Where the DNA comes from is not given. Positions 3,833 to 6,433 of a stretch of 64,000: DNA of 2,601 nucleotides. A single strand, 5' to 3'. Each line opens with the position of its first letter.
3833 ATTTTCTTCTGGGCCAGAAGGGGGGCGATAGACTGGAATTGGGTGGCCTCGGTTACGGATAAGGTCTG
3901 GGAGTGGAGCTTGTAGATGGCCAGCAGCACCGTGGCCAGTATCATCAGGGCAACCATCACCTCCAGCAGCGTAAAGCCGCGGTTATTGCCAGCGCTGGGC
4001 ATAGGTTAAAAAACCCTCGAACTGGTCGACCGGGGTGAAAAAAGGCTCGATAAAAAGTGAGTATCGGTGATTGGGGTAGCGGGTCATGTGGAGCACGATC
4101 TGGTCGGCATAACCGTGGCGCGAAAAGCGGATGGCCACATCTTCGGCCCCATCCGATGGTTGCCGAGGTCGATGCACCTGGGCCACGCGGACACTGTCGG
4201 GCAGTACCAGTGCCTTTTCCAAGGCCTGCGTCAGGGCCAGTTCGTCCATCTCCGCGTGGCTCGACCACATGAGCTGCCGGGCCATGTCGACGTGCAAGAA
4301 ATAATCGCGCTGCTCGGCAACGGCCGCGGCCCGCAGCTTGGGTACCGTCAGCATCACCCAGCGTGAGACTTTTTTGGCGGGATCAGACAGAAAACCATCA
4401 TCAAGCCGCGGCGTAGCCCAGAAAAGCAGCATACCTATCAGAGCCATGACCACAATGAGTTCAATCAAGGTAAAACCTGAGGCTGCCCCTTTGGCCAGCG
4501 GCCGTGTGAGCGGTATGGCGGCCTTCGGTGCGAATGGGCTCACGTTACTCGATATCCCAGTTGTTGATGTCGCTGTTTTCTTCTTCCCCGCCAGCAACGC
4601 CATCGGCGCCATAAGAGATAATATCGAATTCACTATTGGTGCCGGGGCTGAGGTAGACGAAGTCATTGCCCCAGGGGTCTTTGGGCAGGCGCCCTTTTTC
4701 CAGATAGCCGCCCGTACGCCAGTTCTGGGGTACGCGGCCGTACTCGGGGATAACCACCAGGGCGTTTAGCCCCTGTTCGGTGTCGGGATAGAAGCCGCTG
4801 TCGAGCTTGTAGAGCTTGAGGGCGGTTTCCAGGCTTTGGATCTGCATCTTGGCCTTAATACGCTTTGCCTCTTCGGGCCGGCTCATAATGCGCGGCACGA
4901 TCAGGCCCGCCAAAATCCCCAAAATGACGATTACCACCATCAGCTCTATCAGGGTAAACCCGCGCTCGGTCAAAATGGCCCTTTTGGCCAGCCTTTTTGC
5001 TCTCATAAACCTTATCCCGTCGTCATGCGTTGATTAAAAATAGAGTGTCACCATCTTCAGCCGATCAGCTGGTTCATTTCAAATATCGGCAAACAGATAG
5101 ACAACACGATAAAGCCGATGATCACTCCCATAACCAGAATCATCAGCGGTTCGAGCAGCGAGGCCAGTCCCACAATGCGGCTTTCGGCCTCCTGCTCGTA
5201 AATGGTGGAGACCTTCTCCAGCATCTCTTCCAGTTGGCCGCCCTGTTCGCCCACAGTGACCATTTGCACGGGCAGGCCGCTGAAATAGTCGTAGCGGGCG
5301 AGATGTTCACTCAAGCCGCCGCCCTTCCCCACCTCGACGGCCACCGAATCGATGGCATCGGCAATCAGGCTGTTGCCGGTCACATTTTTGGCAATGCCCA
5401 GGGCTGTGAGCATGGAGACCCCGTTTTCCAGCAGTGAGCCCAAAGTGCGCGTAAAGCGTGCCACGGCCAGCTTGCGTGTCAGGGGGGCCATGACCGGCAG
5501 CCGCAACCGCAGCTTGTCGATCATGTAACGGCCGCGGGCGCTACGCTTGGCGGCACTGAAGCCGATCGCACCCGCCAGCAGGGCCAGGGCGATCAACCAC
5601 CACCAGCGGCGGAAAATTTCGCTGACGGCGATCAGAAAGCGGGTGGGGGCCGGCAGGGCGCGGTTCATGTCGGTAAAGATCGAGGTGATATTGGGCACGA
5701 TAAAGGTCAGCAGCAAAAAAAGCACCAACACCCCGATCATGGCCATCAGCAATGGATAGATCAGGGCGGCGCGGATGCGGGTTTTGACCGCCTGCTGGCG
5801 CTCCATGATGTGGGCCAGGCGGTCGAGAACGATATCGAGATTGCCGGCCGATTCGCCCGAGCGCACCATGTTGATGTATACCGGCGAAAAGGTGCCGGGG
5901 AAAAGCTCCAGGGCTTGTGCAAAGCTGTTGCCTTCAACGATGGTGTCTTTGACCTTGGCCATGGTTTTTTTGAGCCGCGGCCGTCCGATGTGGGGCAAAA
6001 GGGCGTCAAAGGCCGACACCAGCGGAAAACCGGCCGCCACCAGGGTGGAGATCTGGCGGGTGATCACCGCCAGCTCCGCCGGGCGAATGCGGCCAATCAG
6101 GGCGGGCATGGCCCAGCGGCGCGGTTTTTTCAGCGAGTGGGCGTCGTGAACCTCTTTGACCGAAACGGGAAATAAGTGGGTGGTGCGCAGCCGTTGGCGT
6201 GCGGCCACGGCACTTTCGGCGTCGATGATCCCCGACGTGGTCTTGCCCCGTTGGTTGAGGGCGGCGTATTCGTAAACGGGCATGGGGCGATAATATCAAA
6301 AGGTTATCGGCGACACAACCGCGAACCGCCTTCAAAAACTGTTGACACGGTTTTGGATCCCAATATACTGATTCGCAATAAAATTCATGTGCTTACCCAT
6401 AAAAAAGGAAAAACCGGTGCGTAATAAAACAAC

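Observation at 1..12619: Type IV pilus pilMNOPQ operon abutting a T2SS-like gspFGHIJKLM operon with no secretin, ATPase or GspC of its own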

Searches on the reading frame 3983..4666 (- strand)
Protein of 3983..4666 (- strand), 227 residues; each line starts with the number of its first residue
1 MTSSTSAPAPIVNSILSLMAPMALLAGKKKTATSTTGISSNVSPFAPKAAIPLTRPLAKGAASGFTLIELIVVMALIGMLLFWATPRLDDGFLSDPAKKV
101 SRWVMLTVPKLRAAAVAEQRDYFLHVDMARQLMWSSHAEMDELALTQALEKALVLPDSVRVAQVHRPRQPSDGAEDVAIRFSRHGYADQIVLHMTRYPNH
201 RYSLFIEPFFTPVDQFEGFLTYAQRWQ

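Call 3: search_protein_families(library=pfam, proteins=[window:3983-4666:-], max_evalue=0.01)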
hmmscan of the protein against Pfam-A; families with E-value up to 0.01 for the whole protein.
window:3983-4666:- (227 aa): 1 family
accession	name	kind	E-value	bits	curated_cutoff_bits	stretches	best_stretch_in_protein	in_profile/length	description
PF07963.17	N_methyl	-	3.5e-06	26.8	21.2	1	63-82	5-24/27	Prokaryotic N-terminal methylation motif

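Call 12: search_protein_families(library=pfam, proteins=[window:3983-4543:-], max_evalue=1)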
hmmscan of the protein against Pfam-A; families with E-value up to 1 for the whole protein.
window:3983-4543:- (186 aa): 2 families
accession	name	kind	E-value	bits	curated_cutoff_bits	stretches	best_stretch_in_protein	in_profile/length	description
PF07963.17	N_methyl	-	3.4e-06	26.9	21.2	1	22-41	5-24/27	Prokaryotic N-terminal methylation motif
PF25665.1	His1_capsid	-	0.11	13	27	1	17-43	41-67/73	His1 virus capsid protein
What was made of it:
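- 3983..4543 (-): gspH-like minor pseudopilin (186 aa from the GTG start, 23-residue leader). N_methyl motif (calls 3, 12).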

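Call 33: search_protein_families(library=ncbifam, proteins=[window:3983-4543:-], max_evalue=0.001)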
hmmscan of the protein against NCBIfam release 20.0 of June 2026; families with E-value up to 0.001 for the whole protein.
window:3983-4543:- (186 aa): 5 families
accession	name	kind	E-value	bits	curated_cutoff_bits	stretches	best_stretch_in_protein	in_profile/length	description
TIGR02532.1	IV_pilin_GFxxxE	domain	7.4e-07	28.8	16.3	1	22-43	2-23/24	prepilin-type N-terminal cleavage/methylation domain-containing protein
TIGR01708.2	typeII_sec_gspH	equivalog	5e-06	26.6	80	1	22-121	2-102/169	type II secretion system minor pseudopilin GspH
NF040999.1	pilin_ComGC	equivalog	0.00018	21.6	75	1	22-47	2-27/84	competence type IV pilus major pilin ComGC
TIGR01710.1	typeII_sec_gspG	equivalog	0.00057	19.9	88.85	1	22-47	1-26/134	type II secretion system major pseudopilin GspG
TIGR02596.1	TIGR02596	subfamily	0.00069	19.7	70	1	24-54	1-31/196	Verru_Chthon cassette protein D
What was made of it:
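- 3983..4543 (-): TIGR01708 GspH is the best named hit but below its cut-off (call 33).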

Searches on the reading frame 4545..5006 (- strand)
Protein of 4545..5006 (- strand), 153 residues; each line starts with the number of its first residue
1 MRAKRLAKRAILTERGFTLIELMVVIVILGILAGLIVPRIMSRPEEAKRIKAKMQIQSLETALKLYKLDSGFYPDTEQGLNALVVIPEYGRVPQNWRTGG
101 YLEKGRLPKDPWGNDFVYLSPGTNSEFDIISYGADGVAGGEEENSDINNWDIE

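Call 3: search_protein_families(library=pfam, proteins=[window:4545-5006:-], max_evalue=0.01)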
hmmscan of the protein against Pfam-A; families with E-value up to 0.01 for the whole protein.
window:4545-5006:- (153 aa): 2 families
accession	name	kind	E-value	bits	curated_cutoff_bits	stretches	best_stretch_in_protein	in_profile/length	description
PF08334.16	T2SSG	-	7.1e-41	139.1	21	1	39-150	1-108/108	Type II secretion system (T2SS), protein G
PF07963.17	N_methyl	-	3.6e-08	33.1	21.2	1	14-36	4-26/27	Prokaryotic N-terminal methylation motif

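Call 33: search_protein_families(library=ncbifam, proteins=[window:4545-5006:-], max_evalue=0.001)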
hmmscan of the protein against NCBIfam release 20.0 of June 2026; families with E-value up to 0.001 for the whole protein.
window:4545-5006:- (153 aa): 8 families
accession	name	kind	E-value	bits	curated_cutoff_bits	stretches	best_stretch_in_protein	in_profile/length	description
TIGR01710.1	typeII_sec_gspG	equivalog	1.1e-53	180.8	88.85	1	15-151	1-134/134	type II secretion system major pseudopilin GspG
TIGR01708.2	typeII_sec_gspH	equivalog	3.7e-10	40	80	1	14-67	1-51/169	type II secretion system minor pseudopilin GspH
NF040999.1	pilin_ComGC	equivalog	5.4e-10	39.3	75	1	15-78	2-65/84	competence type IV pilus major pilin ComGC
NF041775.1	typeIV_PilA_Myxo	equivalog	7.2e-10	39.2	400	1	13-68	9-64/214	type IV pilin protein PilA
TIGR02532.1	IV_pilin_GFxxxE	domain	1.7e-08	33.9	16.3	1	15-36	2-23/24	prepilin-type N-terminal cleavage/methylation domain-containing protein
NF007862.0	PRK10574.1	equivalog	7.4e-07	29.4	138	1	13-82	3-72/145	prepilin peptidase-dependent pilin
NF041013.1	T4P_ComGE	equivalog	8.9e-07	28.9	49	1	15-73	4-63/83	competence type IV pilus minor pilin ComGE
NF040982.1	ComGD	equivalog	0.00043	20.7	70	1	14-67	1-51/139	competence type IV pilus minor pilin ComGD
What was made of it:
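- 4545..5006 (-): gspG (153 aa), major pseudopilin, 16-residue leader. PF08334 T2SSG E=7.1e-41 (call 3); TIGR01710 180.8 bits against 88.85 (call 33)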

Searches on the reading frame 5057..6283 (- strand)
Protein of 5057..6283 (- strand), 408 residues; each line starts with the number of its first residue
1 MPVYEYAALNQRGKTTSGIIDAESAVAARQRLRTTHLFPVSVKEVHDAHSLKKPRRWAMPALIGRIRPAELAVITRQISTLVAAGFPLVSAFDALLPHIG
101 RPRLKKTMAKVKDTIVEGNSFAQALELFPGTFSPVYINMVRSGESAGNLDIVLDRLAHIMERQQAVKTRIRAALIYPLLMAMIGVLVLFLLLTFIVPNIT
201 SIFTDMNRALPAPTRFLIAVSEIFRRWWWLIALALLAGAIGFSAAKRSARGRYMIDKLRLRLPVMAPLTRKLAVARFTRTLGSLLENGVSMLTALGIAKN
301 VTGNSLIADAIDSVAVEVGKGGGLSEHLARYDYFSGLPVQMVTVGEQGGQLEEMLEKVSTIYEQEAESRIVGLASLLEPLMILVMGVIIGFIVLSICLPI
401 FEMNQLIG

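Call 3: search_protein_families(library=pfam, proteins=[window:5057-6283:-], max_evalue=0.01)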
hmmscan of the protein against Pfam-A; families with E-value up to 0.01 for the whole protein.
window:5057-6283:- (408 aa): 1 family
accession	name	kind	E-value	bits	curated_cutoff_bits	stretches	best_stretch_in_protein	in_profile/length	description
PF00482.28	T2SSF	-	5.7e-62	207.7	25.2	2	75-197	2-125/125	Type II secretion system (T2SS), protein F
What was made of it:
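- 5057..6283 (-): gspF (408 aa), inner-membrane platform and first gene of the T2SS operon. PF00482 T2SSF in two stretches, E=5.7e-62 (call 3).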

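Call 33: search_protein_families(library=ncbifam, proteins=[window:5057-6283:-], max_evalue=0.001)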
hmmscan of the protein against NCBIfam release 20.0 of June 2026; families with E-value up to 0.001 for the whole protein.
window:5057-6283:- (408 aa): 6 families
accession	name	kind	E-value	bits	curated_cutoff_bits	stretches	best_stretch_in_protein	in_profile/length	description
TIGR02120.1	GspF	equivalog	1.4e-125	419.7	424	1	4-407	1-401/401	type II secretion system inner membrane protein GspF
NF052607.1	T4PiliAsmPilCThrm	equivalog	1.8e-94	317.1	700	1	1-403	1-400/406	type IV pilus assembly protein PilC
NF052606.1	T4PiliAsmPilCMyx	equivalog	1.6e-90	304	700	1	2-405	20-416/419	type IV pilus assembly protein PilC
NF047826.1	T3SSXpsF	equivalog_domain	4.4e-85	285.9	650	1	1-408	1-405/405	type II secretion system protein XpsF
NF007861.0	PRK10573.1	equivalog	1.5e-73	248.2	401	1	3-407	6-398/401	protein transport protein HofC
NF041012.2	T4P_ComGB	equivalog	8.6e-44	150.2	240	1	76-403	8-330/332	competence type IV pilus assembly protein ComGB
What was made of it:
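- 5057..6283 (-): TIGR02120 GspF 419.7 bits (cut-off 424); PilC models 304-317 bits (cut-off 700) (call 33).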

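Call 51: list_cluster_members(proteins=[L001:11538-12068:+, L001:12065-12910:+, L001:12911-13825:+, L001:13839-15884:+, P0113, P0121, window:230-1726:-, window:5057-6283:-, window:50256-51401:-, P0061])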
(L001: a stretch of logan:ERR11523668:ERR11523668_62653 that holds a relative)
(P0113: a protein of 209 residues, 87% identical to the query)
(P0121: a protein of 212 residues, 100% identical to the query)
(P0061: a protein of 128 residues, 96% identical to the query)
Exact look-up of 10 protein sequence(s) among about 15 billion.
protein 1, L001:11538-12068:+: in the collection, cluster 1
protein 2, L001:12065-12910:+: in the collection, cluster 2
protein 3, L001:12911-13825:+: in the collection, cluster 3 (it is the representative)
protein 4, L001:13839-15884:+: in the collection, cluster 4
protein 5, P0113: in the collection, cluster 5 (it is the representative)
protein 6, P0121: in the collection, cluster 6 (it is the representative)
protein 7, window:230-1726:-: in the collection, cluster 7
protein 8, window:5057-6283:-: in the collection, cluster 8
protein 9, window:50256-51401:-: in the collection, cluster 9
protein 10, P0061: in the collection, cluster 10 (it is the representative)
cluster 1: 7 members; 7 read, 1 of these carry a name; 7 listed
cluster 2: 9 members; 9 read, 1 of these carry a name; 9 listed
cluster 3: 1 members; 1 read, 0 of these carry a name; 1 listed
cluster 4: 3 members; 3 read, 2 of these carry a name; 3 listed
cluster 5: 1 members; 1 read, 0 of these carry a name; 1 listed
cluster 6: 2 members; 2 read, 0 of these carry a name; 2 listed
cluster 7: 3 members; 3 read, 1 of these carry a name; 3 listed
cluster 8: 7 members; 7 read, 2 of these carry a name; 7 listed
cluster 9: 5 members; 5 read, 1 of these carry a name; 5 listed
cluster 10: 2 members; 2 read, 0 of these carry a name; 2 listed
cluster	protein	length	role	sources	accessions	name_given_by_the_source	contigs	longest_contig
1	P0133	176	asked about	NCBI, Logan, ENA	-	-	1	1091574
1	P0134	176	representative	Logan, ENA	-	-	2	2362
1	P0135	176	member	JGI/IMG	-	hypothetical protein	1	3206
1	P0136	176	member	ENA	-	-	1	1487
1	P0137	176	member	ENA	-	-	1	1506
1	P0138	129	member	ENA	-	-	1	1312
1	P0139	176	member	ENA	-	-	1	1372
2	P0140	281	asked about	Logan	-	-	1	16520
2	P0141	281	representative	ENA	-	-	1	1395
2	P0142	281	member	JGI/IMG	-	type II secretion system protein N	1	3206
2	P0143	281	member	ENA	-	-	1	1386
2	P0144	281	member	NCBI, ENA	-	-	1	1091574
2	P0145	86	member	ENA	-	-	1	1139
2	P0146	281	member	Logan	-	-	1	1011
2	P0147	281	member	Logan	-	-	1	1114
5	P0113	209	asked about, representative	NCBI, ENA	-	-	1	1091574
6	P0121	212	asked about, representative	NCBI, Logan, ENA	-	-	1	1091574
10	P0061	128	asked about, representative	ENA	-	-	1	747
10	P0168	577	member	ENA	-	-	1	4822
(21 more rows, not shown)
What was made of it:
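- The exact GspM, GspC and GspD of L001, and a GspN of the same 90% cluster, are on the same 1,091,574-nt contig as the window's GspL, GspF, lipoprotein and DsrB-like proteins (call 51). The exact GspC and GspD proteins are on the source contig (call 51).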
